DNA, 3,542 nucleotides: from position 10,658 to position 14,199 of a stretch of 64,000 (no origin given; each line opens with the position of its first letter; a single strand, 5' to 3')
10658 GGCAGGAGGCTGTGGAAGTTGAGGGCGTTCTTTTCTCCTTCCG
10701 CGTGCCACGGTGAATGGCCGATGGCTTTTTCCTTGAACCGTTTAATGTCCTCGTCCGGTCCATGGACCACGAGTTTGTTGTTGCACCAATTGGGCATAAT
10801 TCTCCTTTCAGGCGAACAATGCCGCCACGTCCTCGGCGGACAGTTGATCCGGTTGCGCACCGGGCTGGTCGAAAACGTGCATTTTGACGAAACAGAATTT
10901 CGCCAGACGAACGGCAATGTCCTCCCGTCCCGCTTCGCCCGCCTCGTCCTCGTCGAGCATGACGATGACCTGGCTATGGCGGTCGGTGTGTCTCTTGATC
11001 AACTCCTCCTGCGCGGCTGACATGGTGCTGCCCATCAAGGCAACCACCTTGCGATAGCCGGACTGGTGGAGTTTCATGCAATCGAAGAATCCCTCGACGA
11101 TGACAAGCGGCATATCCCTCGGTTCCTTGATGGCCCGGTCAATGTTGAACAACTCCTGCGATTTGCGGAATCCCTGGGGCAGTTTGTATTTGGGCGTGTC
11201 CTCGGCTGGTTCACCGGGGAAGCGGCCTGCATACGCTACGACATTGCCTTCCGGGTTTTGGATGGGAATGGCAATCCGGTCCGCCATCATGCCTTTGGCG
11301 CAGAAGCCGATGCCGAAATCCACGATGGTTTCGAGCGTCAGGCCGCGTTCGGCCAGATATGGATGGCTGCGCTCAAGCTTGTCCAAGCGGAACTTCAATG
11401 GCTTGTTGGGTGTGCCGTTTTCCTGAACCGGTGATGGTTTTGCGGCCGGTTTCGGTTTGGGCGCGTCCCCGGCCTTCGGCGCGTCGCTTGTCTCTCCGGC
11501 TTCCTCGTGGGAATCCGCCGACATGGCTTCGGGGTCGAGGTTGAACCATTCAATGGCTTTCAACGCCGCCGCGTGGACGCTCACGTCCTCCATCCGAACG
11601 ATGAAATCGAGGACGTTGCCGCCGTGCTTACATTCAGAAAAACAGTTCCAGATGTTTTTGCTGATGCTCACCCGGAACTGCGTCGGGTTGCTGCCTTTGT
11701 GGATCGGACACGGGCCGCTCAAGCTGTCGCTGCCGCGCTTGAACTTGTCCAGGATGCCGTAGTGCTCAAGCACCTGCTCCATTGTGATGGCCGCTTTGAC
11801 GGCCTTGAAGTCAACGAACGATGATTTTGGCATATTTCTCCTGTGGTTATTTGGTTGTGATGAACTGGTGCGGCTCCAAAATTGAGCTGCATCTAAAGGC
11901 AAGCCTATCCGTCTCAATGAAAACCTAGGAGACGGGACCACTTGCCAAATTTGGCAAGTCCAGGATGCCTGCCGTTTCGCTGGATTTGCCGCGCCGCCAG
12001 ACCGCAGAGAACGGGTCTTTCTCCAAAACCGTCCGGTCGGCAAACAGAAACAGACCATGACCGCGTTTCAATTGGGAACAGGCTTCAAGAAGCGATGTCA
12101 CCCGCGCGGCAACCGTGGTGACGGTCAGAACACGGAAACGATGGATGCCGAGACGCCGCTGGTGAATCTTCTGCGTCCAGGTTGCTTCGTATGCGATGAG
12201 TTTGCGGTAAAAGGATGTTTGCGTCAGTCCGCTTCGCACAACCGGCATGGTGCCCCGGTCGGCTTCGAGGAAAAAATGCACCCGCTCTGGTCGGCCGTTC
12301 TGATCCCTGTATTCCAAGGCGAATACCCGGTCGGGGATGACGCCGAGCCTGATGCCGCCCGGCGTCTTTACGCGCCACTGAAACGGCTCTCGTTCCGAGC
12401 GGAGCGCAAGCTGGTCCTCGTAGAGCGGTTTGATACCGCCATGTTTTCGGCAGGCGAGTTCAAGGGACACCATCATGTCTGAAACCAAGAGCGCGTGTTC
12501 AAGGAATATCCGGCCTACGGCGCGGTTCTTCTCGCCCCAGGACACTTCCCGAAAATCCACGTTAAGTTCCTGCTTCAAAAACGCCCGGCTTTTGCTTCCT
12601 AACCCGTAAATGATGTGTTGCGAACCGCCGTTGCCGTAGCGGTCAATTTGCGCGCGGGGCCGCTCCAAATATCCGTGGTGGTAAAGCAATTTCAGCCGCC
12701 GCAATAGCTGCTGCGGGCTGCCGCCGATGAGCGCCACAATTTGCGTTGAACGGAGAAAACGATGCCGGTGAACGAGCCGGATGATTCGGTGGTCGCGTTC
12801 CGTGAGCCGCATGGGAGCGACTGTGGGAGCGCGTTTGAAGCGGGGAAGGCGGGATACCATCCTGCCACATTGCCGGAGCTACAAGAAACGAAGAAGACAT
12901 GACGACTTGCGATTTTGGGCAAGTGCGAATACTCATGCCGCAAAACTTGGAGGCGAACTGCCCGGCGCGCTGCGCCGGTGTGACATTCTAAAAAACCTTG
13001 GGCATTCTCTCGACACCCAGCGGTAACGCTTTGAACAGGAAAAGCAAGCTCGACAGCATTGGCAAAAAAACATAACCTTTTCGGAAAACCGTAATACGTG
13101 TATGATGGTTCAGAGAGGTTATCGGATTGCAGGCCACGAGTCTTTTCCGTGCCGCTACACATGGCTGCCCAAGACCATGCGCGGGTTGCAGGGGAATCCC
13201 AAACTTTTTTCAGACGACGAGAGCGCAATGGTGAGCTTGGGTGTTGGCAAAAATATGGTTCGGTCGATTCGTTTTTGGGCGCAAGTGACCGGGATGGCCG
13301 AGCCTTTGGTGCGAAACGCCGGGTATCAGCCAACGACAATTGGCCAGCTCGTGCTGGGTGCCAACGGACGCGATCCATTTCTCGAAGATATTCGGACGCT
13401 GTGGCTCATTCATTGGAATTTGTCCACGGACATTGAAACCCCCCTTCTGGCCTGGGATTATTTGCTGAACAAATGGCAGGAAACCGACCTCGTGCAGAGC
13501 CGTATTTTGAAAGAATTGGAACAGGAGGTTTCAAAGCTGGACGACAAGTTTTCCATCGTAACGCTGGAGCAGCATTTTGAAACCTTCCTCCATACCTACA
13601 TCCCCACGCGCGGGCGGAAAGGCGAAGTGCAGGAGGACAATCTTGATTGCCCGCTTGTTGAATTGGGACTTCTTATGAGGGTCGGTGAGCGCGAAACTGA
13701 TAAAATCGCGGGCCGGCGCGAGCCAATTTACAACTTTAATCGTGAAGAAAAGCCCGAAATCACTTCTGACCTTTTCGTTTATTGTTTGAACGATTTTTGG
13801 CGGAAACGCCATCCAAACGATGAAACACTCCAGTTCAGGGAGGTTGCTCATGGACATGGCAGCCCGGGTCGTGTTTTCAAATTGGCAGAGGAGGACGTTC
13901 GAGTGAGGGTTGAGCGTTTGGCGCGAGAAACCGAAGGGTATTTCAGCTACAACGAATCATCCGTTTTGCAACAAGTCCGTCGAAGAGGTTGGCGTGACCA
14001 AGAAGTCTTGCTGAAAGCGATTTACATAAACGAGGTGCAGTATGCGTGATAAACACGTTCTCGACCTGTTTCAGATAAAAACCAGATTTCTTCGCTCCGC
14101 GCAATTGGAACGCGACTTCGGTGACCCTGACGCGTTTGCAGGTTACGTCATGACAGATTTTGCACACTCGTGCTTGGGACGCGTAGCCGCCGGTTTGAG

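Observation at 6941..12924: Repeated promoter/operator cassette: 20-bp palindrome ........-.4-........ with a fixed CCGTCT extension before nearly every backbone operon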

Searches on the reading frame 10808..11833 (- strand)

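Call 9: search_protein_families(library=pfam, proteins=[window:10808-11833:-], max_evalue=0.01)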
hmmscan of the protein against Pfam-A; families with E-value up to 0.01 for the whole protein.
window:10808-11833:- (341 aa): 6 families
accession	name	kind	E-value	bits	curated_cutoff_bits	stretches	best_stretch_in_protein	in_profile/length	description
PF13662.12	Toprim_4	-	2.3e-13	50.6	25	1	243-308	3-72/85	Toprim domain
PF13155.12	Toprim_2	-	4.5e-13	49.8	22.1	1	244-311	1-67/88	Toprim-like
PF01807.25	Zn_ribbon_DnaG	-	9.1e-13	48.3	24.9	1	10-100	7-92/98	CHC2 zinc finger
PF01751.28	Toprim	-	1.4e-10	41.6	23.1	1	243-307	2-77/96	Toprim domain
PF08275.17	DNAG_N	-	4.8e-10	40.1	26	1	184-234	76-127/128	DNA primase catalytic core, N-terminal domain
PF13362.12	Toprim_3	-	0.0006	20.6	27.2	1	243-311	2-68/95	Toprim domain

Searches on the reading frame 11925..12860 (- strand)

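Call 10: search_protein_families(library=pfam, proteins=[window:11925-12812:-], max_evalue=0.01)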
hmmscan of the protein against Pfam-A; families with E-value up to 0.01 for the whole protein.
window:11925-12812:- (295 aa): 1 family
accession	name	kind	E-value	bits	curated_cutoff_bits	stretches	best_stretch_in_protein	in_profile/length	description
PF13814.12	Replic_Relax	-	3.7e-24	86.3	25.3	1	12-222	2-186/191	Replication-relaxation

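Call 24: search_protein_families(library=ncbifam, proteins=[window:11925-12860:-], max_evalue=0.1)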
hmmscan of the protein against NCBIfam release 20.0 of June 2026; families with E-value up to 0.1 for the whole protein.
window:11925-12860:- (311 aa): 0 families

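Call 25: search_protein_families(library=phrogs, proteins=[window:11925-12860:-], max_evalue=0.01)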
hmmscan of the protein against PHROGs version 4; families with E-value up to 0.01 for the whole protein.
window:11925-12860:- (311 aa): 1 family
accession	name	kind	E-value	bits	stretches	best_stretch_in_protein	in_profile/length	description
phrog_9381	-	DNA, RNA and nucleotide metabolism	8.8e-08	32.8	1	18-231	28-226/288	replication initiation by nicking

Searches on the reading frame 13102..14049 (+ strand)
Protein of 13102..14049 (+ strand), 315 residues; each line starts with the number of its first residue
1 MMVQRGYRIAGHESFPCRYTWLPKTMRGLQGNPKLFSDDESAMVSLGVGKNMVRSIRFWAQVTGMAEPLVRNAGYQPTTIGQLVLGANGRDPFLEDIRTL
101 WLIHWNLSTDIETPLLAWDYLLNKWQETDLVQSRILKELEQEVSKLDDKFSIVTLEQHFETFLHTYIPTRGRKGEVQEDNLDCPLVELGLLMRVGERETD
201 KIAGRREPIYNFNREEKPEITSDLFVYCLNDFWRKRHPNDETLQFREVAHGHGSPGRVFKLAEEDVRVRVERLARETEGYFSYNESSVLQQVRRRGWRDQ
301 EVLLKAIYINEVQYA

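Call 10: search_protein_families(library=pfam, proteins=[window:13102-14049:+], max_evalue=0.01)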
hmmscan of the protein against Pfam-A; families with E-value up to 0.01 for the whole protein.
window:13102-14049:+ (315 aa): 1 family
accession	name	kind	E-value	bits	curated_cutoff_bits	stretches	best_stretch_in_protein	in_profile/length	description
PF13182.11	DUF4007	-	1.7e-68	231.3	27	1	10-308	2-288/288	Protein of unknown function (DUF4007)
